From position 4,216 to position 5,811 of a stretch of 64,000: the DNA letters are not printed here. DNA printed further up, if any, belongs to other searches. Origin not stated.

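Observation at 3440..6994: Five independent tandem-repeat tracts packed into one ECF sigma / anti-sigma / secreted-protein module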

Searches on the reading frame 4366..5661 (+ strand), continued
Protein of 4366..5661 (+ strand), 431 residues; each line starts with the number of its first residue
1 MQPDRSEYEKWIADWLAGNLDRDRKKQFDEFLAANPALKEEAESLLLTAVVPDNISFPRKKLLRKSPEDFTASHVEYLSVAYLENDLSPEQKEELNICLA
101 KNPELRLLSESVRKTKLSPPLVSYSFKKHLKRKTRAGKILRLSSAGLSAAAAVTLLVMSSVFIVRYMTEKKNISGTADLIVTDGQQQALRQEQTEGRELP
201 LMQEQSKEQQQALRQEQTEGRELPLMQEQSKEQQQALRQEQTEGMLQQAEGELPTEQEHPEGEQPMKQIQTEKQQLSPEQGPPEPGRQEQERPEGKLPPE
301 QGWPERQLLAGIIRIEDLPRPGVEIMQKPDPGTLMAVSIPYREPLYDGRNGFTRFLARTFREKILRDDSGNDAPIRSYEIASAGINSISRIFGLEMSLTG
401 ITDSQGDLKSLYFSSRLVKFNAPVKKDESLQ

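Call 72: list_cluster_members(proteins=[window:4366-5658:+, P0001, P0003, P0005, P0121, window:3878-4360:+])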
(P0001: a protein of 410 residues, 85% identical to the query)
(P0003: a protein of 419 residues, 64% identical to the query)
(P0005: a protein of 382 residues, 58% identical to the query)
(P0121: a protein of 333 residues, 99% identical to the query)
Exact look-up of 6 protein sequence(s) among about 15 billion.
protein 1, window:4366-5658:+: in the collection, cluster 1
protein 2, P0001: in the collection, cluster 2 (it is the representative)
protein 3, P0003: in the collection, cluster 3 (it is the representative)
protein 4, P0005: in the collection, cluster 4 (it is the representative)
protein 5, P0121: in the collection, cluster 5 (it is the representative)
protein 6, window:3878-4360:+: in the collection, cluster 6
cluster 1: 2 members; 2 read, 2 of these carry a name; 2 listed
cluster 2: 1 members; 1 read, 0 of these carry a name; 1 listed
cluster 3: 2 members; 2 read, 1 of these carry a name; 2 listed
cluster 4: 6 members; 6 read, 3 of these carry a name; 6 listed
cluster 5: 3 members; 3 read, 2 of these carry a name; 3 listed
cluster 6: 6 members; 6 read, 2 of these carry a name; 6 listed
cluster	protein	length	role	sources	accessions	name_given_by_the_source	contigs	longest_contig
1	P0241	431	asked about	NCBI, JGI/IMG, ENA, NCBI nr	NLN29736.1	MAG: hypothetical protein GX158_00630 [Bacteroidales bacterium] | hypothetical protein | hypothetical protein [Bacteroidales bacterium]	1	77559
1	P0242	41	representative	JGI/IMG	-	hypothetical protein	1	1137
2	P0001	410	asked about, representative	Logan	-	-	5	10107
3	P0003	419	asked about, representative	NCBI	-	-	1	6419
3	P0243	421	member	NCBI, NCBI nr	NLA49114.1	MAG: hypothetical protein GX876_06575 [Bacteroidales bacterium] | hypothetical protein [Bacteroidales bacterium]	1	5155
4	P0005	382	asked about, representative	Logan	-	-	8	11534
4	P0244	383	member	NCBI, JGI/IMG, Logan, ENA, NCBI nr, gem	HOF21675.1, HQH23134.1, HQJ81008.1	MAG TPA: hypothetical protein PLO24_10495 [Bacteroidales bacterium] | hypothetical protein | hypothetical protein [Bacteroidales bacterium]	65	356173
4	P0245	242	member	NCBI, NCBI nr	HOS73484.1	MAG TPA: hypothetical protein PLZ75_13645, partial [Bacteroidales bacterium] | hypothetical protein [Bacteroidales bacterium]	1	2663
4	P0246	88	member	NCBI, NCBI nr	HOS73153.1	MAG TPA: hypothetical protein PLZ75_11985, partial [Bacteroidales bacterium] | hypothetical protein [Bacteroidales bacterium]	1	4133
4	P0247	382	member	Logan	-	-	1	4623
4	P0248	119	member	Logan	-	-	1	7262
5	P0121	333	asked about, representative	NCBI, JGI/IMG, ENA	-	hypothetical protein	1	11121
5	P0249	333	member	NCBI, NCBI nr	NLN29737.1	MAG: PorT family protein [Bacteroidales bacterium] | PorT family protein [Bacteroidales bacterium]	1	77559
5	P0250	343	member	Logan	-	-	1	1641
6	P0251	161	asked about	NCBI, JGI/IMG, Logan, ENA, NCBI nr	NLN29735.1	MAG: sigma-70 family RNA polymerase sigma factor [Bacteroidales bacterium] | RNA polymerase sigma-70 factor (ECF subfamily) | sigma-70 family RNA polymerase sigma factor [Bacteroidales bacterium]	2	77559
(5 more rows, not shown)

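Call 74: find_encoding_contigs(protein=P0250, flank=5000, max_places=5)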
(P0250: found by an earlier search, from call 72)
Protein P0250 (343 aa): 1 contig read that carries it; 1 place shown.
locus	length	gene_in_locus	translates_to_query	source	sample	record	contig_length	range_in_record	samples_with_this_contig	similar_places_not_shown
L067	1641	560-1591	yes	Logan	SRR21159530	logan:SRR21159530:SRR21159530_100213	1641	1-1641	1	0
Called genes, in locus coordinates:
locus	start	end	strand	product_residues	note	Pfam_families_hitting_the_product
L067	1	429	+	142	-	?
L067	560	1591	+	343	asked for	PF13568:OMP_b-brl_2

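Call 89: find_encoding_contigs(protein=P0243, flank=6000, max_places=4)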
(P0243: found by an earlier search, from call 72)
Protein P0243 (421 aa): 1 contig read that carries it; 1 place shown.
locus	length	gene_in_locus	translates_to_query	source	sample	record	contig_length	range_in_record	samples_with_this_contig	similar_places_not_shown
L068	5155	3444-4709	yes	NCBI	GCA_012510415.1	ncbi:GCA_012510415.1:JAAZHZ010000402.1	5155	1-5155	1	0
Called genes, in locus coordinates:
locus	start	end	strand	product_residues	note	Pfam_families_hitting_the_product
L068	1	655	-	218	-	PF00440:TetR_N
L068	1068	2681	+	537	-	PF00722:Glyco_hydro_16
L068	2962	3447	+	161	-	PF04542:Sigma70_r2, PF08281:Sigma70_r4_2, PF04545:Sigma70_r4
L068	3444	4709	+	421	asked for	PF20985:Legum_prodom (faint)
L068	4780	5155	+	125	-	?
